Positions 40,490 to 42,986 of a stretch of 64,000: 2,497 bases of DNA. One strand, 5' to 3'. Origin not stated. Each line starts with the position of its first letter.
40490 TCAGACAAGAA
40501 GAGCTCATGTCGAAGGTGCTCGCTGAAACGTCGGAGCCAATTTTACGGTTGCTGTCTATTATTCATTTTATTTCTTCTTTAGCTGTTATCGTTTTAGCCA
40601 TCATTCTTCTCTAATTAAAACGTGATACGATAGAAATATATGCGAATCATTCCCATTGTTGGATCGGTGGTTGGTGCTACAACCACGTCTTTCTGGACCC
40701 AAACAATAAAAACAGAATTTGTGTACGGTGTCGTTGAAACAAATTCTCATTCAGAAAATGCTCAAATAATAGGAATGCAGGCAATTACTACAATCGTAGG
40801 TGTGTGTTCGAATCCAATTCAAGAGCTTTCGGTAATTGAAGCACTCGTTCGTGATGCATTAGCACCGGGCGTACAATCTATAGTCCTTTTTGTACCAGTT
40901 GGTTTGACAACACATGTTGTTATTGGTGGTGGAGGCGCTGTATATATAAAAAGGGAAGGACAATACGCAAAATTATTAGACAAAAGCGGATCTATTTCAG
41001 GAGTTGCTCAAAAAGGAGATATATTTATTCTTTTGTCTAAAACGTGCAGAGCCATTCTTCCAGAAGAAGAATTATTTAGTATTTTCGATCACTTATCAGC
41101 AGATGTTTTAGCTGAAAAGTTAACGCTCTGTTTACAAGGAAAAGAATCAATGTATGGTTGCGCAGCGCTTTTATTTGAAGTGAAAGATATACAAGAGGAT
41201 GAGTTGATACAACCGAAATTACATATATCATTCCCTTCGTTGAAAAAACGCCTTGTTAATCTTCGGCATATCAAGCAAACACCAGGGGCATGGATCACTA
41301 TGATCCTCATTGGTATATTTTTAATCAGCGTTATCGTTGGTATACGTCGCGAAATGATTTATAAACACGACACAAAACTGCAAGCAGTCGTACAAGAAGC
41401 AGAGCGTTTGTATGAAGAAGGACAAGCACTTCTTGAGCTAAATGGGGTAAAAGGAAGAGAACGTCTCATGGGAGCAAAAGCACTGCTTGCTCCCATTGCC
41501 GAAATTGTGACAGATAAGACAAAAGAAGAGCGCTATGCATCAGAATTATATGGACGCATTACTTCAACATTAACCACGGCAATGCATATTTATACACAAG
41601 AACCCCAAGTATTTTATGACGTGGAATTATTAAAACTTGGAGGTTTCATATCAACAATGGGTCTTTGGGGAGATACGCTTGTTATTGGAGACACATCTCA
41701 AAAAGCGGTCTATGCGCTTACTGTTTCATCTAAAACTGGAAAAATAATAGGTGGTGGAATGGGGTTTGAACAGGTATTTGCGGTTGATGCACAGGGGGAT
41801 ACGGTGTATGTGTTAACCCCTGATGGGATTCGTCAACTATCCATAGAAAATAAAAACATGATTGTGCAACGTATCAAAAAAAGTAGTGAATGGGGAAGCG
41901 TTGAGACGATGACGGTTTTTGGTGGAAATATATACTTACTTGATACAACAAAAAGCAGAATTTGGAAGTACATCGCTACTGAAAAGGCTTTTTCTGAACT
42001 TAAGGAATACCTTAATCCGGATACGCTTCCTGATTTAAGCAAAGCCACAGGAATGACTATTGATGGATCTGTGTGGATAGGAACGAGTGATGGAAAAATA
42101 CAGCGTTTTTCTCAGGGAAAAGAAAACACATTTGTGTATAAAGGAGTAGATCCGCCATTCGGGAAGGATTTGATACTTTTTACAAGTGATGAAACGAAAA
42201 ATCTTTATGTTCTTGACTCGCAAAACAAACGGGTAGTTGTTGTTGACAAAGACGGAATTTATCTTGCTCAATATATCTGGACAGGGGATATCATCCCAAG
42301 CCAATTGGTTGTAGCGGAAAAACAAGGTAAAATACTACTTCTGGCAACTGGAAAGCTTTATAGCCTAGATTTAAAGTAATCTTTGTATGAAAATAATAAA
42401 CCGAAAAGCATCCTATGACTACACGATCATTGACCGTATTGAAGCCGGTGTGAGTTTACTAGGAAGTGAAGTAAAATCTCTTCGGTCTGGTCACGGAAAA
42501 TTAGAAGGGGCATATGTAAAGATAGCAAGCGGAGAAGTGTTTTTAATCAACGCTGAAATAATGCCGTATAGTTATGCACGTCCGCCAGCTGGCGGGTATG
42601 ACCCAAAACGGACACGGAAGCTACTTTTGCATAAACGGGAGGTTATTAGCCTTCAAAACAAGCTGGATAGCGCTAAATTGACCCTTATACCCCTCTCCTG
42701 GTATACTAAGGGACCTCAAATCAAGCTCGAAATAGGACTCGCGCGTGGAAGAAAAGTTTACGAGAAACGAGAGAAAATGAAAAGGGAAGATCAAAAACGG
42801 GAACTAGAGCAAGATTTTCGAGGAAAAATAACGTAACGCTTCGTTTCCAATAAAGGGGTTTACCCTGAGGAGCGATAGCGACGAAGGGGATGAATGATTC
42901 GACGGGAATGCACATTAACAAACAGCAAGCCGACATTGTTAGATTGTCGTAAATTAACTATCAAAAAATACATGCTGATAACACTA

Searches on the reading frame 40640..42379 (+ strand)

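Call 7: search_protein_families(library=pfam, proteins=[window:40640-42379:+], max_evalue=0.01)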
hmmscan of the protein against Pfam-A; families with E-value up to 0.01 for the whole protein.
window:40640-42379:+ (579 aa): 1 family
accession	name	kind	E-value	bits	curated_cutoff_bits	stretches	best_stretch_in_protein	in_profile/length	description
PF01436.27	NHL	-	0.0036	17.7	20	0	426-444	9-28/28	NHL repeat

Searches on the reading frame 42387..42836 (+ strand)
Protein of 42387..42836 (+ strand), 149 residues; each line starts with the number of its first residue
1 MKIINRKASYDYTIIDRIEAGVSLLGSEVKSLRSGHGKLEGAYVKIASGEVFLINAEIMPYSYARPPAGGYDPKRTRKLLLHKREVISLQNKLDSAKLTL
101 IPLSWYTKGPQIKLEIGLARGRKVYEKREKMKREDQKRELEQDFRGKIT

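Call 7: search_protein_families(library=pfam, proteins=[window:42387-42836:+], max_evalue=0.01)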
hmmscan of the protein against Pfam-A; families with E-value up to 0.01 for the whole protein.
window:42387-42836:+ (149 aa): 1 family
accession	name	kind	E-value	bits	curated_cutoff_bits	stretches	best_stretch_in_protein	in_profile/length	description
PF01668.23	SmpB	-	7.7e-47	159.3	27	1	4-144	3-141/143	SmpB protein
